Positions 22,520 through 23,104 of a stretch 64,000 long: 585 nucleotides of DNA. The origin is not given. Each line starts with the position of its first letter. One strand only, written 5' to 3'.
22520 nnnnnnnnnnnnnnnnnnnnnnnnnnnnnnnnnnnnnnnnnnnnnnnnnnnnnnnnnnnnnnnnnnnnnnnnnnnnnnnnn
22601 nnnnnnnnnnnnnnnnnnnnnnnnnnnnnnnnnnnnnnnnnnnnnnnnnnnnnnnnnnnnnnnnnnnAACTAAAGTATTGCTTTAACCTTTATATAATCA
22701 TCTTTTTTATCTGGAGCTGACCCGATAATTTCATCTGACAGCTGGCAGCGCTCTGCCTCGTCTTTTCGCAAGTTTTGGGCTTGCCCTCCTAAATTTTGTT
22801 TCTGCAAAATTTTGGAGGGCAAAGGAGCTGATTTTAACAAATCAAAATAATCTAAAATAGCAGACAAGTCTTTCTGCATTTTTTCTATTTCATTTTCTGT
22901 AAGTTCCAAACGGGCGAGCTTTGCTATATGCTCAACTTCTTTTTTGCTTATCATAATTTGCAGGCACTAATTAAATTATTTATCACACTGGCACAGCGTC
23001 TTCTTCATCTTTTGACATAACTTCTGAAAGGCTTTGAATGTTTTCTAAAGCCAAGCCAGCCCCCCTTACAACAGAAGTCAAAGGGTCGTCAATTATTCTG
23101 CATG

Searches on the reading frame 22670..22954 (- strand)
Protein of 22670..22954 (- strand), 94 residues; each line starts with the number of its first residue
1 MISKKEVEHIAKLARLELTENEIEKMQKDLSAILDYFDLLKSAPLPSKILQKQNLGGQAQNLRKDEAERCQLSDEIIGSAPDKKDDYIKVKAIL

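Call 71: search_protein_families(library=pfam, proteins=[window:22670-22954:-], max_evalue=0.001)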
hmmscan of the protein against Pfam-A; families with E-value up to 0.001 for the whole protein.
window:22670-22954:- (94 aa): 1 family
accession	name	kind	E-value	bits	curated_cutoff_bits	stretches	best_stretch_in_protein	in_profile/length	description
PF02686.20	GatC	-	9.3e-12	45.4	23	1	18-90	1-66/66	Glu-tRNAGln amidotransferase C subunit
